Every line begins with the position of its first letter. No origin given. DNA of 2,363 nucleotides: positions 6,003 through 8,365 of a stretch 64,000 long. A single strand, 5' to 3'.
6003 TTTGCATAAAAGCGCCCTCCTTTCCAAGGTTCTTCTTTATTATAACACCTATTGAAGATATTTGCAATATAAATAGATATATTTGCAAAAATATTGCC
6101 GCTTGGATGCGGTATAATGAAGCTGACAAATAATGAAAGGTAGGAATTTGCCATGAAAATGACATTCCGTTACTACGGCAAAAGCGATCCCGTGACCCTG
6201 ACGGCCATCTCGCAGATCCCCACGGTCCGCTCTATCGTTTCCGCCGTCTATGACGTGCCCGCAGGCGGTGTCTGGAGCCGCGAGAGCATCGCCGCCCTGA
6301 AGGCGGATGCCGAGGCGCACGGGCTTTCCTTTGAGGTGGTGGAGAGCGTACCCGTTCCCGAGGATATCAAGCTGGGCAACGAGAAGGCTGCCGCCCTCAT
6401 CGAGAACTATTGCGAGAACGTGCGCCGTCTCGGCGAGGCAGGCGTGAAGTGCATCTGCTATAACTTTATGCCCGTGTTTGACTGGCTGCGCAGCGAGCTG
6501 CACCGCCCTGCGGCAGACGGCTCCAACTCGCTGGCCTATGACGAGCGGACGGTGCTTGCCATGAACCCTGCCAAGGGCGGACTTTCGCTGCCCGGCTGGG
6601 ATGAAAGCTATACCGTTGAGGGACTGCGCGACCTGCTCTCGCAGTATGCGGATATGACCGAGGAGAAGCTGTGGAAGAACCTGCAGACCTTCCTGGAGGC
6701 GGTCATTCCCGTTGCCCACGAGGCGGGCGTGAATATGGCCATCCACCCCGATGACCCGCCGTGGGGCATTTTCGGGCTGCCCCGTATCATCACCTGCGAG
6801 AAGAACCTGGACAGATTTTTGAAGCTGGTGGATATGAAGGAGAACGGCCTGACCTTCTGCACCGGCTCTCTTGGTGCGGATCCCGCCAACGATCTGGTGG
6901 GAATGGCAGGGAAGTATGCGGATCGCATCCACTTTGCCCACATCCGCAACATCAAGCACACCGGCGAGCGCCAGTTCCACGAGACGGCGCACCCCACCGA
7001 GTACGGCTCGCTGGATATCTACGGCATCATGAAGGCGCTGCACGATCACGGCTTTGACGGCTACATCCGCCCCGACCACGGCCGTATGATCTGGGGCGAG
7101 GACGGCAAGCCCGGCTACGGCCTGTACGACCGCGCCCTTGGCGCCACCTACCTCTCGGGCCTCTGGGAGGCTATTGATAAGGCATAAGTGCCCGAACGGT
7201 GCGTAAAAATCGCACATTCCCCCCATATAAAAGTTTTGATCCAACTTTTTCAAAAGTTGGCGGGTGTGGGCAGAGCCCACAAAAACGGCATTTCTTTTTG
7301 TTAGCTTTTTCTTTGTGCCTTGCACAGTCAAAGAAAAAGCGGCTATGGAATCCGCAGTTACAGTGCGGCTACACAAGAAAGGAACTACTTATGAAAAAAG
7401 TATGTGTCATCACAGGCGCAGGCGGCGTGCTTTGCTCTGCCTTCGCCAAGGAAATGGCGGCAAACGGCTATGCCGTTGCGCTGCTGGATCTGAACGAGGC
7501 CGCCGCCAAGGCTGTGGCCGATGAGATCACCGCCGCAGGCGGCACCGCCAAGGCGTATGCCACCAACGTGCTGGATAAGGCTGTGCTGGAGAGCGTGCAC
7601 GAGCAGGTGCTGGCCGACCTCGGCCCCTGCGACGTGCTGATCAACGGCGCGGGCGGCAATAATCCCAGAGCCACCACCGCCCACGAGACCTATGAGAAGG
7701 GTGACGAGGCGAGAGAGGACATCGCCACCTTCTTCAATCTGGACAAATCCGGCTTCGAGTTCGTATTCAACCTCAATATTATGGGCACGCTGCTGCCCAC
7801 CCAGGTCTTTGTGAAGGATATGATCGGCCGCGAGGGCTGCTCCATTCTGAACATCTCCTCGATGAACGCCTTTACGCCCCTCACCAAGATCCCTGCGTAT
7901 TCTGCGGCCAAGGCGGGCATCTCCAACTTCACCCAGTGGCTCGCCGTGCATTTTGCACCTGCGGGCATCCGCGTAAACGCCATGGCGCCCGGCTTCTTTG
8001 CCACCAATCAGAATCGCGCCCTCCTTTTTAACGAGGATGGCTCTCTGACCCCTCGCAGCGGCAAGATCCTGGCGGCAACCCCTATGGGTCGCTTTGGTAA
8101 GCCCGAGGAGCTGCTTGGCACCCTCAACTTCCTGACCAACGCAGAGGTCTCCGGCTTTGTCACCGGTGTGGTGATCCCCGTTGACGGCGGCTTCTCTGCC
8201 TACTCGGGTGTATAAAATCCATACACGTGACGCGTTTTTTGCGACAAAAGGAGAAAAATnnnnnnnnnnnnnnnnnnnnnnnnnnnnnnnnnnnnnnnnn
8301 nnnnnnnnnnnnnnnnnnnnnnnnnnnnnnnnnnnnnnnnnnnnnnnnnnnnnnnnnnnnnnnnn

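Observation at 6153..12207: uxuA-uxuB operon extended by two TIM-barrel isomerase/lyase-like genes plus a Gfo/Idh/MocA oxidoreductase, with no uxaC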

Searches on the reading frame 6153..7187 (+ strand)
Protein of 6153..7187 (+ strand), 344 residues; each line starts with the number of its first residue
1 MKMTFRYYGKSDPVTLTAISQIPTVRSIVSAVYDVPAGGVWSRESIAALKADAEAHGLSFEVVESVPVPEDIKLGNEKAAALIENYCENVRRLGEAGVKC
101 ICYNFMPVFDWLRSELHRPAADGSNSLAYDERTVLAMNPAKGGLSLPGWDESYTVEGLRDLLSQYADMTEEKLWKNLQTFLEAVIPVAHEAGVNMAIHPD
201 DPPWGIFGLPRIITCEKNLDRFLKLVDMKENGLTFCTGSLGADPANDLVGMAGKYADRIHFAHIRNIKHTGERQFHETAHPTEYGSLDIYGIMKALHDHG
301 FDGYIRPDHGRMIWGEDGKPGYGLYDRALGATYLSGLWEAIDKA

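Call 3: search_protein_families(library=pfam, proteins=[window:6153-7187:+])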
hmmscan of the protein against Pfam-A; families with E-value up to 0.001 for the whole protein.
window:6153-7187:+ (344 aa): 2 families
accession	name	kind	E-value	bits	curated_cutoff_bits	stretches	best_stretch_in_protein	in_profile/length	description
PF03786.19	UxuA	-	1.2e-140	468.7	23.7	1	1-343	1-352/352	D-mannonate dehydratase (UxuA)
PF01261.30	AP_endonuc_2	-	1.7e-10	41.5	31.1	1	41-305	25-225/249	Xylose isomerase-like TIM barrel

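Call 4: search_protein_families(library=ncbifam, proteins=[window:6153-7187:+])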
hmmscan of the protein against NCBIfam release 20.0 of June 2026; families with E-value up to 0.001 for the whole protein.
window:6153-7187:+ (344 aa): 3 families
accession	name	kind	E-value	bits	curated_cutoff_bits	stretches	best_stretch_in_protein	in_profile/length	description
NF003027.0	PRK03906.1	subfamily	8.5e-141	469.3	191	2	145-343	180-379/385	mannonate dehydratase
TIGR00695.1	uxuA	equivalog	1.4e-113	380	199.55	2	145-343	180-389/394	mannonate dehydratase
TIGR04379.1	myo_inos_iolE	equivalog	1.9e-05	24.4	290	1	162-270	117-215/290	myo-inosose-2 dehydratase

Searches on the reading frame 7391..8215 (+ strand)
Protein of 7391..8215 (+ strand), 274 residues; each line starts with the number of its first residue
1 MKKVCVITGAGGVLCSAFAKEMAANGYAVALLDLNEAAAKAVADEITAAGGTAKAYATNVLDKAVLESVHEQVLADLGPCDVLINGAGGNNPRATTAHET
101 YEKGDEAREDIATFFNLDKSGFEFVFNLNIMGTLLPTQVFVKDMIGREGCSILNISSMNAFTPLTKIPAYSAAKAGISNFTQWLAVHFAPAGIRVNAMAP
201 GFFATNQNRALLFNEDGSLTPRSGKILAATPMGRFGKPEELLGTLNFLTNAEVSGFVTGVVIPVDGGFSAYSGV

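Call 3: search_protein_families(library=pfam, proteins=[window:7391-8215:+])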
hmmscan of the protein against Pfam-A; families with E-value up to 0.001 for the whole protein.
window:7391-8215:+ (274 aa): 2 families
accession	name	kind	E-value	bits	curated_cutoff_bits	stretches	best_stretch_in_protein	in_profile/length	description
PF00106.31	adh_short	-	2.9e-41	141.5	26.6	1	3-210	1-189/195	short chain dehydrogenase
PF13561.12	adh_short_C2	-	8.8e-38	130.6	27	1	16-269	10-236/236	Enoyl-(Acyl carrier protein) reductase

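Call 4: search_protein_families(library=ncbifam, proteins=[window:7391-8215:+])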
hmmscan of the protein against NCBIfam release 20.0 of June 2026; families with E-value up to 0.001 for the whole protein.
window:7391-8215:+ (274 aa): 218 families (the best 25 are shown)
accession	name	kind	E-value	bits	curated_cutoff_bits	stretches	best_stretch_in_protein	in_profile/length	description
NF006132.0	PRK08277.1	subfamily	1.1e-127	425.2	281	1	2-274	10-280/280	D-mannonate oxidoreductase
NF005559.1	PRK07231.1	subfamily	3.4e-47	161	215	1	2-268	4-247/249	glucose 1-dehydrogenase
NF004791.0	PRK06138.1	equivalog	2.3e-44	151.6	312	1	2-270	5-251/252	SDR family oxidoreductase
NF009466.0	PRK12826.1-2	subfamily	5.7e-41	140.6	222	1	1-268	2-244/248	3-oxoacyl-ACP reductase FabG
NF053701.1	CsHdxCHCADhChcB2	equivalog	1.7e-40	139.1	350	1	2-270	3-244/245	cis-4-hydroxycyclohexanecarboxylate dehydrogenase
NF005067.0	PRK06484.1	equivalog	2.2e-39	135.4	713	1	2-273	9-256/524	short chain dehydrogenase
NF004198.0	PRK05653.1-3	equivalog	5.8e-39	134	296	1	2-268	7-246/248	3-oxoacyl-ACP reductase FabG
NF005853.0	PRK07774.1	equivalog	2.3e-38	132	303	1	2-268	6-246/250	SDR family oxidoreductase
NF006070.0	PRK08213.1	subfamily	4.4e-38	131.3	279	1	3-270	13-258/259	gluconate 5-dehydrogenase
TIGR01830.1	3oxo_ACP_reduc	equivalog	6.9e-38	130.7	297.75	2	114-268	92-238/239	3-oxoacyl-[acyl-carrier-protein] reductase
NF052558.1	MBtsdlDhBudC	equivalog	2.7e-37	128.7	270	1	2-273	3-246/250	meso-2,3-butanediol dehydrogenase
NF006366.0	PRK08589.1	equivalog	1.3e-36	126.3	386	1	2-272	6-256/272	SDR family oxidoreductase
NF005488.0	PRK07097.1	equivalog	1.9e-36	125.5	369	2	116-273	105-262/266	gluconate 5-dehydrogenase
NF049979.1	AlphHSDSHdhA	equivalog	3.2e-36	125.1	350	1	2-270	3-248/258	7alpha-hydroxysteroid dehydrogenase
NF009464.0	PRK12824.1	subfamily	7.6e-36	124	269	1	1-268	1-242/245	3-oxoacyl-ACP reductase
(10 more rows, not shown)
